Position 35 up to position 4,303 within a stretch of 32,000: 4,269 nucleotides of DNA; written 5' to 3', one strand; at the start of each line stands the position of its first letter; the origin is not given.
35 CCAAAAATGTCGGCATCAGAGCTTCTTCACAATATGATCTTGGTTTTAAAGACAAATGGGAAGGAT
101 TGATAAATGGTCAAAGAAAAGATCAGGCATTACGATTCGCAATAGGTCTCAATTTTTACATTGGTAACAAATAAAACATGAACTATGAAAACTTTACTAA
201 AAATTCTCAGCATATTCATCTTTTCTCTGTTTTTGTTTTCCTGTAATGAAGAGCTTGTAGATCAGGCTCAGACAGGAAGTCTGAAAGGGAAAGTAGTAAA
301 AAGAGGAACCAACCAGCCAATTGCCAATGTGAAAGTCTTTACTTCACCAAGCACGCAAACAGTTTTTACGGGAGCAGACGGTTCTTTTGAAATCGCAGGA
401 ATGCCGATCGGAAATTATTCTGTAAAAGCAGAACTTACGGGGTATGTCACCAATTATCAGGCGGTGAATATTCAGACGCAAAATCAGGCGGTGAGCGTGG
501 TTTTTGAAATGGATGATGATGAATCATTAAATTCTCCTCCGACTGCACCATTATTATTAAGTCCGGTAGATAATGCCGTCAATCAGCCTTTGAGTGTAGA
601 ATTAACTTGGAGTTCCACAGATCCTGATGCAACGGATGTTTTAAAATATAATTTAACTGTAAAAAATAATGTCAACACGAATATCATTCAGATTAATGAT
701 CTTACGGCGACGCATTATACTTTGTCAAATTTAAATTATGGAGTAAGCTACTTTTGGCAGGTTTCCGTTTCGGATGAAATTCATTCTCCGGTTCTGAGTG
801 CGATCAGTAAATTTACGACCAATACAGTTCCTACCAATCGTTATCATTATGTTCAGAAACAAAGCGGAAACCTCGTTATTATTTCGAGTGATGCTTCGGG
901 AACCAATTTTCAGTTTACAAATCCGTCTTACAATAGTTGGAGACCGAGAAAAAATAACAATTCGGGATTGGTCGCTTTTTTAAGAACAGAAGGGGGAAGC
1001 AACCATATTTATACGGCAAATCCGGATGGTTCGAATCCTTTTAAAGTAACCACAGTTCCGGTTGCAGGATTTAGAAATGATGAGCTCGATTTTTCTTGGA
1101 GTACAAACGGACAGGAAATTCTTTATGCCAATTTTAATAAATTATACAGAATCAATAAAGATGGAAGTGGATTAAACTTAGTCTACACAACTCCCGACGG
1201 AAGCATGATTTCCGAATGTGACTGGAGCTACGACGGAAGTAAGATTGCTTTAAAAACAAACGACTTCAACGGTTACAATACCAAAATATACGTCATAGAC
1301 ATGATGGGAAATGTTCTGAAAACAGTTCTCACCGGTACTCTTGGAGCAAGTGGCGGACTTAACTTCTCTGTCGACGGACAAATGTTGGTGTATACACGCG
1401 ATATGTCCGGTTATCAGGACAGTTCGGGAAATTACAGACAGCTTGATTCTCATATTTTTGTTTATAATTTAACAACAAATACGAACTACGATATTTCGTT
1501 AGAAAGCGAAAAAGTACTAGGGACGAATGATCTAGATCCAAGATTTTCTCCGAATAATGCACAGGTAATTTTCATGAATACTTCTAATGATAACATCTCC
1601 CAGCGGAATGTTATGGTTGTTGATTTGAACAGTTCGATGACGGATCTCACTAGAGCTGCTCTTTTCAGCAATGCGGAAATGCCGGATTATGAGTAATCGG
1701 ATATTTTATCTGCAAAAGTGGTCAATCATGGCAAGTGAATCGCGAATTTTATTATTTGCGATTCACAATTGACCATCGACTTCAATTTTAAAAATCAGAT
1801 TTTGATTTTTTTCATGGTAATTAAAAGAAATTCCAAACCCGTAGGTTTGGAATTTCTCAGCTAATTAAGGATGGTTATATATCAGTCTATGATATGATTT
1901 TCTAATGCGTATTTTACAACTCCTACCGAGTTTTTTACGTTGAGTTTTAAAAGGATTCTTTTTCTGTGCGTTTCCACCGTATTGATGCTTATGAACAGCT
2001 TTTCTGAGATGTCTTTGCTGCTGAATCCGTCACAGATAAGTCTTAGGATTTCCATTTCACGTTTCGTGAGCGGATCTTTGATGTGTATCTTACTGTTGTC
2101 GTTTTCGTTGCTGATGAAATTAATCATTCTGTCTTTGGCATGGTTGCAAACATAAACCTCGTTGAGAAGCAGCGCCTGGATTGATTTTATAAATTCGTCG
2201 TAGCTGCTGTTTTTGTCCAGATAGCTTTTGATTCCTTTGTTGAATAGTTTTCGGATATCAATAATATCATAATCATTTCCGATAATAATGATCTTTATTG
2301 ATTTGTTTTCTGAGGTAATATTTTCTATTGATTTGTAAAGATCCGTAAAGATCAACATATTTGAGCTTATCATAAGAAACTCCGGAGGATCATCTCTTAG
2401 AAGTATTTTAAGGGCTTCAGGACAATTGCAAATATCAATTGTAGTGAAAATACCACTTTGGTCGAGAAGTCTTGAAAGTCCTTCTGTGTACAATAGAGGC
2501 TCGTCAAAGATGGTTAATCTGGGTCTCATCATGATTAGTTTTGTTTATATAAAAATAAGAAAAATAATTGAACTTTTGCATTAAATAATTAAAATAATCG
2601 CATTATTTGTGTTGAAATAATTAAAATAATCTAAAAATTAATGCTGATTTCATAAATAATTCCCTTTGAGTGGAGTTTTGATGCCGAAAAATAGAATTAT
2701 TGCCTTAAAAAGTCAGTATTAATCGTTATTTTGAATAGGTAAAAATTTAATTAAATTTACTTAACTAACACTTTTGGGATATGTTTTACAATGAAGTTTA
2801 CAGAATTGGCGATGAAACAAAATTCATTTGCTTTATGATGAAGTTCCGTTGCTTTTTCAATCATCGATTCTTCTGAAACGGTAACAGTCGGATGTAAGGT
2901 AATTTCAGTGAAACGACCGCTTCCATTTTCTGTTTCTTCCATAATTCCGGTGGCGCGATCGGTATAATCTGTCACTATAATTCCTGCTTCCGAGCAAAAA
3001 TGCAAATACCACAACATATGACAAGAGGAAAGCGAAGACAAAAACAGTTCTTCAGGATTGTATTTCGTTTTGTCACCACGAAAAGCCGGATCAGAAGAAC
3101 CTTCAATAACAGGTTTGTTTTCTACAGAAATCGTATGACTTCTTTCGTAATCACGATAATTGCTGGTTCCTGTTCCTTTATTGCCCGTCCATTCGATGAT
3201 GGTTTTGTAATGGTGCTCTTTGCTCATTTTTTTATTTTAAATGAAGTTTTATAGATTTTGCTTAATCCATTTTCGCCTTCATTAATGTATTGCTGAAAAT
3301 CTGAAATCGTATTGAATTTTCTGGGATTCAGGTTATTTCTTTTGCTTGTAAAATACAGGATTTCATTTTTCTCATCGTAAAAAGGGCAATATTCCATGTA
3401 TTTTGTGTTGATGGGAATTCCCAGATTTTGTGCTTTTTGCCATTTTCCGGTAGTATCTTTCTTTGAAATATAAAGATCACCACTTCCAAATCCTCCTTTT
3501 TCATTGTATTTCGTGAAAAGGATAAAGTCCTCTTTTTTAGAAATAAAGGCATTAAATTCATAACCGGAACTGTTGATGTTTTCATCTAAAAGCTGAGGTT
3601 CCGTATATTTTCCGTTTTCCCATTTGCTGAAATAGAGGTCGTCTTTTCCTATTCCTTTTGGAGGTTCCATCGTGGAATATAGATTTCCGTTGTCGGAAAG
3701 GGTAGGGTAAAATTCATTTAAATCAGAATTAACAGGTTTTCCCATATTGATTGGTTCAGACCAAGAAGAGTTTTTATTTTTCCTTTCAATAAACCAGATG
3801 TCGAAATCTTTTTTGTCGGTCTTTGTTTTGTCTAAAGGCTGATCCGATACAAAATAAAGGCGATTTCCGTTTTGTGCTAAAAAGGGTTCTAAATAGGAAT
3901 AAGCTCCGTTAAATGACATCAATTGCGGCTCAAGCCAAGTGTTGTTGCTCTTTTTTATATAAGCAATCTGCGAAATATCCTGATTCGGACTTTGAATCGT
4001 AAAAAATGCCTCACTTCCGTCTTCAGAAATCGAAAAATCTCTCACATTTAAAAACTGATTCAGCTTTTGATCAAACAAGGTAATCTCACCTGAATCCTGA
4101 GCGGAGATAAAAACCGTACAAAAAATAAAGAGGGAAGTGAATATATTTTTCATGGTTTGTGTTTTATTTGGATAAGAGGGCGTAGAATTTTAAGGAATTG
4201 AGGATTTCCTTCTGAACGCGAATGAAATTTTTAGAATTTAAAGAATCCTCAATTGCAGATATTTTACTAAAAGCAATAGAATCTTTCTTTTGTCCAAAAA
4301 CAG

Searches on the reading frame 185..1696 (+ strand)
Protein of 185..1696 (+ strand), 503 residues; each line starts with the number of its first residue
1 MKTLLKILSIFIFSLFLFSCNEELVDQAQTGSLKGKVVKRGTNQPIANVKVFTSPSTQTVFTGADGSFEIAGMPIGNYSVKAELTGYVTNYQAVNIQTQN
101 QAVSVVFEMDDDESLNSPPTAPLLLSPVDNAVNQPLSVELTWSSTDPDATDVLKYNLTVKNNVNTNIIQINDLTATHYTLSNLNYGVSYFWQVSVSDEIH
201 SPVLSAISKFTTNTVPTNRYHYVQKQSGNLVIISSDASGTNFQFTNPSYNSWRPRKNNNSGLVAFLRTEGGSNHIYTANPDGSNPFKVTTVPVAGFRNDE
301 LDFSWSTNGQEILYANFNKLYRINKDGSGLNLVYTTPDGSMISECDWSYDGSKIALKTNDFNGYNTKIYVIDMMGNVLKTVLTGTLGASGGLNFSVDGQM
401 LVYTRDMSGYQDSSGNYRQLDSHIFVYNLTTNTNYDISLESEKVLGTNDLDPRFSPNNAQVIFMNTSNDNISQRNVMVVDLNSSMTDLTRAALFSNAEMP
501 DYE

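Call 7: search_protein_families(library=pfam, proteins=[window:185-1696:+], max_evalue=0.01)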
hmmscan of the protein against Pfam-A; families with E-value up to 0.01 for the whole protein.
window:185-1696:+ (503 aa): 6 families
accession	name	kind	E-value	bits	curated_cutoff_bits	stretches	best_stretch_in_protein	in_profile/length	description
PF13715.12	CarbopepD_reg_2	-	7.7e-14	51.9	32.2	1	33-113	1-80/88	CarboxypepD_reg-like domain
PF13620.12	CarboxypepD_reg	-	1e-12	48.6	32.3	1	32-106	1-78/82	Carboxypeptidase regulatory-like domain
PF09430.16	EMC7_beta-sandw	-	0.00012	22.7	26.6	1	44-107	5-70/122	ER membrane protein complex subunit 7, beta-sandwich domain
PF00041.27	fn3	-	0.00023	21.8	25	1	134-195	12-68/84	Fibronectin type III domain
PF14583.12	Pectate_lyase22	-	0.00088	18.5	30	1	319-466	217-370/386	Oligogalacturonate lyase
PF17802.7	SpaA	-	0.0023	18.5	23.1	1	51-108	31-88/91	Prealbumin-like fold domain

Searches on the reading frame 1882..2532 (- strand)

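Call 7: search_protein_families(library=pfam, proteins=[window:1882-2532:-], max_evalue=0.01)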
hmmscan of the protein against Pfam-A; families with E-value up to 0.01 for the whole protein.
window:1882-2532:- (216 aa): 4 families
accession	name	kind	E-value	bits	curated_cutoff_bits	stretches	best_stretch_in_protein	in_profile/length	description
PF00196.25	GerE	-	4.2e-20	71.6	23.5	1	153-209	1-57/57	Bacterial regulatory proteins, luxR family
PF08281.18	Sigma70_r4_2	-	2.2e-06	27.7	25.7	1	155-197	11-54/54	Sigma-70, region 4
PF00072.30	Response_reg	-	4.3e-05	24.1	30.2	1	10-118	5-110/111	Response regulator receiver domain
PF13384.12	HTH_23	-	0.00094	19.4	24.6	1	157-192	5-40/50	Homeodomain-like domain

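Call 49: search_protein_families(library=ncbifam, proteins=[window:1882-2532:-], max_evalue=0.01)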
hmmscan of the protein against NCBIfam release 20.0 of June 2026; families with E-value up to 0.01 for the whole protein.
window:1882-2532:- (216 aa): 31 families (the best 25 are shown)
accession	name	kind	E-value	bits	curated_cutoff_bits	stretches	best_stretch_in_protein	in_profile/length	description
NF052445.1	RespRegMctR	equivalog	1e-23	83.9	300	1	8-214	6-204/205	two-component system response regulator MctR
NF011896.0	PRK15369.1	equivalog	9.1e-21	74.4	242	1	67-210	66-205/211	two component system response regulator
NF007935.0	PRK10651.1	equivalog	4.3e-17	62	250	1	7-212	11-213/216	two-component system response regulator NarL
NF007018.1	PRK09483.1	equivalog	1.2e-16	61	280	1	10-215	8-209/217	UvrY/SirA/GacA family response regulator transcription factor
NF007505.1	PRK10100.1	equivalog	3.5e-15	56.2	250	1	70-212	62-202/204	biofilm master transcriptional regulator CsgD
NF007403.0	PRK09935.1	equivalog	1.4e-14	54.2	271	1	46-212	46-207/210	fimbria biosynthesis transcriptional regulator FimZ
NF007708.0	PRK10403.1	equivalog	6.8e-14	51.8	343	1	8-205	11-204/215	nitrate/nitrite response regulator protein NarP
NF047785.1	respo_reg_MadR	equivalog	6.8e-14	51.7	300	1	67-209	66-203/209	MadR family response regulator transcription factor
NF007419.0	PRK09958.1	equivalog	6.9e-12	45.4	251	1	67-214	62-203/204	acid-sensing system DNA-binding response regulator EvgA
NF007685.0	PRK10360.1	equivalog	2.2e-11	43.9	258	1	77-208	71-191/196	response regulator transcription factor UhpA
NF052366.1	photon_PedR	equivalog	3.6e-11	43.1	120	1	155-212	3-60/74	photosynthetic electron transport-dependent transcriptional regulator PedR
NF008548.0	PRK11475.1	equivalog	6.9e-10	38.8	176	1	74-207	64-187/207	DNA-binding transcriptional activator BglJ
NF003420.0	PRK04841.1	equivalog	2.9e-09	35.5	537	1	134-209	818-893/903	HTH-type transcriptional regulator MalT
NF040749.1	tetrathio_RR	equivalog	4.3e-09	36.4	290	1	152-206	131-185/191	tetrathionate respiration response regulator TtrR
NF008098.0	PRK10840.1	equivalog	4.6e-09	36.1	235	1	69-208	71-204/216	response regulator transcription factor RcsB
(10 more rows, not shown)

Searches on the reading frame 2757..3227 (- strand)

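Call 7: search_protein_families(library=pfam, proteins=[window:2757-3227:-], max_evalue=0.01)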
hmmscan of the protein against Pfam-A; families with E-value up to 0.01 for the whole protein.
window:2757-3227:- (156 aa): 1 family
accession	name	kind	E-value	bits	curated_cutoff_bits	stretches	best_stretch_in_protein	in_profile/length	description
PF02566.24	OsmC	-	4.6e-17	62.7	27.5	1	51-144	1-92/100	OsmC-like protein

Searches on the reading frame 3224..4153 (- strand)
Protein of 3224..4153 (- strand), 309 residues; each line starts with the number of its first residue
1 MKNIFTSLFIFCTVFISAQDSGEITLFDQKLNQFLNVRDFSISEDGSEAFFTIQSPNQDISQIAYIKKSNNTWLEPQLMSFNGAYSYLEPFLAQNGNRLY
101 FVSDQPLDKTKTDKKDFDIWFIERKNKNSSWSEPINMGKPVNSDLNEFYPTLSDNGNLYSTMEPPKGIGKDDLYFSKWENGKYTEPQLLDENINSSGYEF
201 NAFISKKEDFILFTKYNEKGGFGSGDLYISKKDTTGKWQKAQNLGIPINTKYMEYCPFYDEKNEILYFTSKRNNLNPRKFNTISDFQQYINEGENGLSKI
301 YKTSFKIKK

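Call 7: search_protein_families(library=pfam, proteins=[window:3224-4153:-], max_evalue=0.01)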
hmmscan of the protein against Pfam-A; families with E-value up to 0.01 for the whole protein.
window:3224-4153:- (309 aa): 1 family
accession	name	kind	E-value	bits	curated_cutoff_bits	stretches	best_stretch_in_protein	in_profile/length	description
PF07676.18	PD40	-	1.5e-10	41.2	20.9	1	89-111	13-33/38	WD40-like Beta Propeller Repeat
